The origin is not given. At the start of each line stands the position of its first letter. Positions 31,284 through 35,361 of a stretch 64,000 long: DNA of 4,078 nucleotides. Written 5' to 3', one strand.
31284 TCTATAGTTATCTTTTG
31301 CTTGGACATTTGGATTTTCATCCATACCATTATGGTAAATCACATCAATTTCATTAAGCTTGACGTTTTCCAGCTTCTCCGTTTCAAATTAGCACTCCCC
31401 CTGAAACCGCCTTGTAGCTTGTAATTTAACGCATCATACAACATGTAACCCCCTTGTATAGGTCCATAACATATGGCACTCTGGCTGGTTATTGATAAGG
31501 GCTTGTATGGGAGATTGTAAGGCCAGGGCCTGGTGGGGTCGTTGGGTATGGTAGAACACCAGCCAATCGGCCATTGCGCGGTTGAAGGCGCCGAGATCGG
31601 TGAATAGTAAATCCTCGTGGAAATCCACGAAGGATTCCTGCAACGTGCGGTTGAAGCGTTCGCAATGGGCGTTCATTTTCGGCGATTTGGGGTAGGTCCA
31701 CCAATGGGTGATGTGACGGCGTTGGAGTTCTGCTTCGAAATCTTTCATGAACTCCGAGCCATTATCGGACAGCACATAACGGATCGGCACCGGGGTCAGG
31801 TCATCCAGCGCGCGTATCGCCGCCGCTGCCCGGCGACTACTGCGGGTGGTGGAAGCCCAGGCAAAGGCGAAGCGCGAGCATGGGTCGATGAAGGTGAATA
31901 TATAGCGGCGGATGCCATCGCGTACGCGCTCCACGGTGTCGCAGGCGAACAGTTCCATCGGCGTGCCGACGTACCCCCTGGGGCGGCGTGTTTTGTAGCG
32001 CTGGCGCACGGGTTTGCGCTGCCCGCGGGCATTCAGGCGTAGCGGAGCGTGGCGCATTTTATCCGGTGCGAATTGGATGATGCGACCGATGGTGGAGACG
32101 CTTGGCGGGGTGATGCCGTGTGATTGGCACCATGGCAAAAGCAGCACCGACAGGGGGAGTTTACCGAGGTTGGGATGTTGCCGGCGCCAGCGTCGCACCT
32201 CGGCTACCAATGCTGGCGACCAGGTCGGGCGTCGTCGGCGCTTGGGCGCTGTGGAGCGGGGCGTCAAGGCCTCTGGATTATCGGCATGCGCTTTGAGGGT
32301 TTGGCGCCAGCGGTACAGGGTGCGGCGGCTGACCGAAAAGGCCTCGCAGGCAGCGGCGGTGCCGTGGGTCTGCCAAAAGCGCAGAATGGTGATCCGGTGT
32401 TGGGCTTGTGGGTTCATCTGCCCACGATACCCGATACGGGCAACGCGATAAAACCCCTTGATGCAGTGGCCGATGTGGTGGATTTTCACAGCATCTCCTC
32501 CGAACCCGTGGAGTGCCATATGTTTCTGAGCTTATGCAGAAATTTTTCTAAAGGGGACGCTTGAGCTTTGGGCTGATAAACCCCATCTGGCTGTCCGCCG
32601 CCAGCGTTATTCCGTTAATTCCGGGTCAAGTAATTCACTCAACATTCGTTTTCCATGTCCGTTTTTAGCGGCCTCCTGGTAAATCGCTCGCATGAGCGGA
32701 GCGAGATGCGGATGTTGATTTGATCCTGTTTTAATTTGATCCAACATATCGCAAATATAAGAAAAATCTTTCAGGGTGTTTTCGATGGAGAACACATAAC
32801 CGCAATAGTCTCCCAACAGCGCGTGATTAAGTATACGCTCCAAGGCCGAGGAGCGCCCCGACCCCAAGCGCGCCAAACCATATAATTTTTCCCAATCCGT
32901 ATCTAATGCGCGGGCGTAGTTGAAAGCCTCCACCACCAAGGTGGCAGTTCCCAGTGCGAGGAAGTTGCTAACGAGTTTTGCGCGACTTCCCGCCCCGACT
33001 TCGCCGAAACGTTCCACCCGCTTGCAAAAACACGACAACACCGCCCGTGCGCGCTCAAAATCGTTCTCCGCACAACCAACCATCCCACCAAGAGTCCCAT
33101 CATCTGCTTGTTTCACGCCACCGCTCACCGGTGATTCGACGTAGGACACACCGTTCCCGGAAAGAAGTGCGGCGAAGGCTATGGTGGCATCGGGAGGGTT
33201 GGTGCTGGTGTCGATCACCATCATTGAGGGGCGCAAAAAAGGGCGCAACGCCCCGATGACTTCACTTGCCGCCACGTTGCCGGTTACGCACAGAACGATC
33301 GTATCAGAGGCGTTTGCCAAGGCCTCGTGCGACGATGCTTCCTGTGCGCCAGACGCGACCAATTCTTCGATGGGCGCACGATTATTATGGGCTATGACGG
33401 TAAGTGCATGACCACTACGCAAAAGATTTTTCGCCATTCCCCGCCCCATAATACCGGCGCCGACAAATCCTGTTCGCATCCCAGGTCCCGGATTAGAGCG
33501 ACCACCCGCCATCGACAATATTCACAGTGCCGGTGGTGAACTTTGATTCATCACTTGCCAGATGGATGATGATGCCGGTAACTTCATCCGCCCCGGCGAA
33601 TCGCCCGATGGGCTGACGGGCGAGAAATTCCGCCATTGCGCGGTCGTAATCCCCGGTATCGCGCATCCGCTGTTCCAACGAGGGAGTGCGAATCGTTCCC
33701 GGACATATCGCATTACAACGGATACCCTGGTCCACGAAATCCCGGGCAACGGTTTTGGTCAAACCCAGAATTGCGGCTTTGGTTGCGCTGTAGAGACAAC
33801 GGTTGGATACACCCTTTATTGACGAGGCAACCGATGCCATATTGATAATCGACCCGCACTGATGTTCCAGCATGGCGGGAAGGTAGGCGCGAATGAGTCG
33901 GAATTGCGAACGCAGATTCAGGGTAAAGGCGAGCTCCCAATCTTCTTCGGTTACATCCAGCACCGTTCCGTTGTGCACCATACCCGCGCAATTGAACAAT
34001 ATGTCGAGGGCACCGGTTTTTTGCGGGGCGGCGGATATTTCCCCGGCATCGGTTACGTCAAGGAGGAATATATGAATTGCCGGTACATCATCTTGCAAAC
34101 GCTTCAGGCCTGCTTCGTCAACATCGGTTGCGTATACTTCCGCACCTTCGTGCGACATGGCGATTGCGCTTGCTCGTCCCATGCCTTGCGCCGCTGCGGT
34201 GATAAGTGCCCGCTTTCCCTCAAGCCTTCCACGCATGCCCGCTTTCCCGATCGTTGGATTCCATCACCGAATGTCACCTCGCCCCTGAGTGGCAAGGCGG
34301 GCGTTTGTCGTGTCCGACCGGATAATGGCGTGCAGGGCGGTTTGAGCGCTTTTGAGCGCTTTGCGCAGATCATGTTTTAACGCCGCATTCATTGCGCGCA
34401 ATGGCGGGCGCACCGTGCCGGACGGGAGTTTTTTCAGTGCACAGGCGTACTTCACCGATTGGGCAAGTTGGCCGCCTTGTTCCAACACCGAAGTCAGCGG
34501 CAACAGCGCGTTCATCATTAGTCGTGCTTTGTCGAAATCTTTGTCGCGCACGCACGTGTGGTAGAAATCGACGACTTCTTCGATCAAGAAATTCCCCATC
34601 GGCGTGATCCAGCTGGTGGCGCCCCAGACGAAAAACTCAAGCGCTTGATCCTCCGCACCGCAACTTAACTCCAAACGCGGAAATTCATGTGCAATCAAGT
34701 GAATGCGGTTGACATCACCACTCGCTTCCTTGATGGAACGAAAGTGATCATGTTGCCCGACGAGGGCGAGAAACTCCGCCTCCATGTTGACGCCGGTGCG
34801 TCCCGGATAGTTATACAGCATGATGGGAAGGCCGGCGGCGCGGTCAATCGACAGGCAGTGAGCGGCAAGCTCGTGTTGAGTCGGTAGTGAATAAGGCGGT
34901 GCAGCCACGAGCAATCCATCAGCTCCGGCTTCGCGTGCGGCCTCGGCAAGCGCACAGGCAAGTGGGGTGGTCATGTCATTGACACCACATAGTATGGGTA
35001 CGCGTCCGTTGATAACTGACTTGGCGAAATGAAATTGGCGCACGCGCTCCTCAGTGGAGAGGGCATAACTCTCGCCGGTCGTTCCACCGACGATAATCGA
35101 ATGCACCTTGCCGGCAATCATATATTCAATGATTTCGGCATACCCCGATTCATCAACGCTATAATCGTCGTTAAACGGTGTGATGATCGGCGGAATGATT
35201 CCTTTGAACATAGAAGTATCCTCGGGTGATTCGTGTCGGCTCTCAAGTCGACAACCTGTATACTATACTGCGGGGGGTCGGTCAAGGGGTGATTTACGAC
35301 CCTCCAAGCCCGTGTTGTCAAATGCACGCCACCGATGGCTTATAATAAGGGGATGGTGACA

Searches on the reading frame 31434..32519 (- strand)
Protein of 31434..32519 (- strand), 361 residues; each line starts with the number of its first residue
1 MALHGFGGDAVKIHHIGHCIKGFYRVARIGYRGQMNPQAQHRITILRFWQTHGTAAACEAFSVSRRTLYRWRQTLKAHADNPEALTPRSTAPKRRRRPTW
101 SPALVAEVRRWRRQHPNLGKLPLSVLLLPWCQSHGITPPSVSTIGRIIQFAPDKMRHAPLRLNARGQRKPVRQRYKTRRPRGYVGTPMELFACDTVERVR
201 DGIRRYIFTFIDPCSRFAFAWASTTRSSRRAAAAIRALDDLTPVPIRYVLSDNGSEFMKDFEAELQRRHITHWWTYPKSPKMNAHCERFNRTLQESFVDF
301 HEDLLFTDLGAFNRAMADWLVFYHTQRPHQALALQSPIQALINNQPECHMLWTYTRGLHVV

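Call 79: search_protein_families(library=pfam, proteins=[window:31434-32519:-], max_evalue=0.0001)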
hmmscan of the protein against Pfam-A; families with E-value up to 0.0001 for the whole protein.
window:31434-32519:- (361 aa): 5 families
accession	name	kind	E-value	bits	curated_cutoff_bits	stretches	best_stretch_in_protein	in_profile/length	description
PF13683.12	rve_3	-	3e-11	43.3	26.5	1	270-337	3-67/67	Integrase core domain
PF00665.32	rve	-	4.3e-11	43.4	32.6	1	187-280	4-102/102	Integrase core domain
PF13565.12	HTH_32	-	9.6e-07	29.7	33.7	1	67-148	1-73/73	Homeodomain-like domain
PF13518.12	HTH_28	-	1.4e-05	25.5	25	1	42-93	2-52/52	Helix-turn-helix domain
PF13384.12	HTH_23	-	3.5e-05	23.9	24.6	1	38-75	3-41/50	Homeodomain-like domain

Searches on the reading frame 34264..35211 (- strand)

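Call 79: search_protein_families(library=pfam, proteins=[window:34264-35211:-], max_evalue=0.0001)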
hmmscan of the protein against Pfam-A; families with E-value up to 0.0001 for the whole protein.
window:34264-35211:- (315 aa): 1 family
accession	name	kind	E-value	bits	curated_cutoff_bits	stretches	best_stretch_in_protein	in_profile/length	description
PF00701.28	DHDPS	-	1.3e-53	182.1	22.1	1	1-288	1-288/289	Dihydrodipicolinate synthetase family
